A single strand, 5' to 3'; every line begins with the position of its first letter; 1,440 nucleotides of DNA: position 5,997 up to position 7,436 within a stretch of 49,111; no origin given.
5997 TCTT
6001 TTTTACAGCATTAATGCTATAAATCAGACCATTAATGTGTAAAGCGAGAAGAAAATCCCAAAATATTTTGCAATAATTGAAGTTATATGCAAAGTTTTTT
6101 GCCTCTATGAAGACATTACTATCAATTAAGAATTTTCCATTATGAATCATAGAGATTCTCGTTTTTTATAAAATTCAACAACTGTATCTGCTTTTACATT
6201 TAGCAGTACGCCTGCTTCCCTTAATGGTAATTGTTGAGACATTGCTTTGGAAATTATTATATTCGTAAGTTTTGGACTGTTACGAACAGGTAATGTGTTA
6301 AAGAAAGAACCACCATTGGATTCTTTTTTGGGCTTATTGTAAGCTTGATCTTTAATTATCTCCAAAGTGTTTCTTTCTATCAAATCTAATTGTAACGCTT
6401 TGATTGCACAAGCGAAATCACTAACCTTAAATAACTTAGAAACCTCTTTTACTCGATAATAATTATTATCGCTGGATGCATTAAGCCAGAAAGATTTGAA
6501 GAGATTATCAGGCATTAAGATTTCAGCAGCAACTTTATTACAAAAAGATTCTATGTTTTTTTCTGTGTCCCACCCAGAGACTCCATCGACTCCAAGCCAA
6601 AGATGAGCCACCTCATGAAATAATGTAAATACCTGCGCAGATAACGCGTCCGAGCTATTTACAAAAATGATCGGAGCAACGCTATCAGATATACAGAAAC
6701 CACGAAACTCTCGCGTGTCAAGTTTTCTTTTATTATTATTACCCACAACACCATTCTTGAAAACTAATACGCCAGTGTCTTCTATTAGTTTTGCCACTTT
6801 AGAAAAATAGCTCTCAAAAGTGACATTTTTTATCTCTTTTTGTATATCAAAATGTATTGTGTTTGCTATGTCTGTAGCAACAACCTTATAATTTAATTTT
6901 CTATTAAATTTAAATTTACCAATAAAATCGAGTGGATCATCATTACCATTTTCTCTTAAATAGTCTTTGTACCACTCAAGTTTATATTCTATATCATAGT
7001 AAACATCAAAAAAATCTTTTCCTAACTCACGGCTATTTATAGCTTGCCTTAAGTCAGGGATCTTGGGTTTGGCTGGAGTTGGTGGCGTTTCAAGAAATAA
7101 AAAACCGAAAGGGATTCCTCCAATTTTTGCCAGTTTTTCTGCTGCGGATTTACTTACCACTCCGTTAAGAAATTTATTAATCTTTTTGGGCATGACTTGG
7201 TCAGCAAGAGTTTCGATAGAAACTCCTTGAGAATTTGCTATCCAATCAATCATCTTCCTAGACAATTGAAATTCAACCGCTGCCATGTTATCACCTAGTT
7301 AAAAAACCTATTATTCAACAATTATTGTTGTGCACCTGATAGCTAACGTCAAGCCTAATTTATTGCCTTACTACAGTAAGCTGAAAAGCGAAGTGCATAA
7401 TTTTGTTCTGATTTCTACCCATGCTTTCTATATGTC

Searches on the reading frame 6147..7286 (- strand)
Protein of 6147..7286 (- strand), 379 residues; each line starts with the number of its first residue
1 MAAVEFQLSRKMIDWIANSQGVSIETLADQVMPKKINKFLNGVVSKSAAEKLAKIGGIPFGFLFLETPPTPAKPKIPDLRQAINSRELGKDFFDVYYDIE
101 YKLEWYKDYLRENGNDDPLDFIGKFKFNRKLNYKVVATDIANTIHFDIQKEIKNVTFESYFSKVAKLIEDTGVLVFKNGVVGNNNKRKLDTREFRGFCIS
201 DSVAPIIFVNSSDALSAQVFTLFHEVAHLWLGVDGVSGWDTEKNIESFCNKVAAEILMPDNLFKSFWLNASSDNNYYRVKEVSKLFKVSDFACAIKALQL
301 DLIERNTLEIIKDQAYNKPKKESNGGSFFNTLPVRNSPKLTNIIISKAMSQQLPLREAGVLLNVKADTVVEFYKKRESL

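Call 11: search_protein_families(library=pfam, proteins=[window:6147-7286:-], max_evalue=0.01)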
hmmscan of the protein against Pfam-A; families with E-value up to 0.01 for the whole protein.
window:6147-7286:- (379 aa): 1 family
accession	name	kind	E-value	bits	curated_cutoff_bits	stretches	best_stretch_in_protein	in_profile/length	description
PF06114.19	Peptidase_M78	-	1.2e-13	51.4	22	1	169-291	2-116/123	IrrE N-terminal-like domain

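Call 12: search_protein_families(library=padloc, proteins=[window:6147-7286:-], max_evalue=0.01)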
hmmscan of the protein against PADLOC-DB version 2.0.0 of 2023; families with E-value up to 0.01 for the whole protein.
window:6147-7286:- (379 aa): 15 families
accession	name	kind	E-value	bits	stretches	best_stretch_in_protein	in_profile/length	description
PDLC04141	capP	-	9.8e-15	52.7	1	187-301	36-154/242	capP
PDLC03949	RmrA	-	6.2e-08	29.9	1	166-303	146-268/363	-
PDLC03943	RmrA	-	7e-08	29.9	1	205-307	178-279/370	-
PDLC03947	RmrA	-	1.4e-07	28.7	1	20-314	23-304/383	-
PDLC03946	RmrA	-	3.7e-07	27.2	1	163-303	144-270/357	-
PDLC03944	RmrA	-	5.6e-07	27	1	183-312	164-295/384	-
PDLC03950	RmrA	-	1.4e-06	25.6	1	188-318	166-300/369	-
PDLC04776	PDC-M69B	-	2.5e-06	25.4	1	192-307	55-176/272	-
PDLC03945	RmrA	-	1.8e-05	22.1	1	206-307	196-300/394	-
PDLC03954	RmrA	-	2.1e-05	21.6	1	204-322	193-313/380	-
PDLC03948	RmrA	-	2.8e-05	21.2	1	20-312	20-301/397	-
PDLC03952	RmrA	-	5.1e-05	20.3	1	162-318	172-321/395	-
PDLC03953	RmrA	-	0.00078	16.8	1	158-306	146-289/373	-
PDLC03982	PD-Lambda-2_B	-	0.00085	16.7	1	212-289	284-365/402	-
PDLC04412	PDC-M10A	-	0.0089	13.8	0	112-177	68-134/152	-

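Call 69: search_solved_structures(query=window:6147-7286:-, max_evalue=0.01)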
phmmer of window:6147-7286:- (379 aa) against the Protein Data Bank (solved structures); distinct sequences matched with E-value up to 0.01: 1.
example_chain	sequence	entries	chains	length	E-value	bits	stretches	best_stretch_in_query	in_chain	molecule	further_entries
9vzy_A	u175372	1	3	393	8e-07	31.9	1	167-265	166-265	HTH cro/C1-type domain-containing protein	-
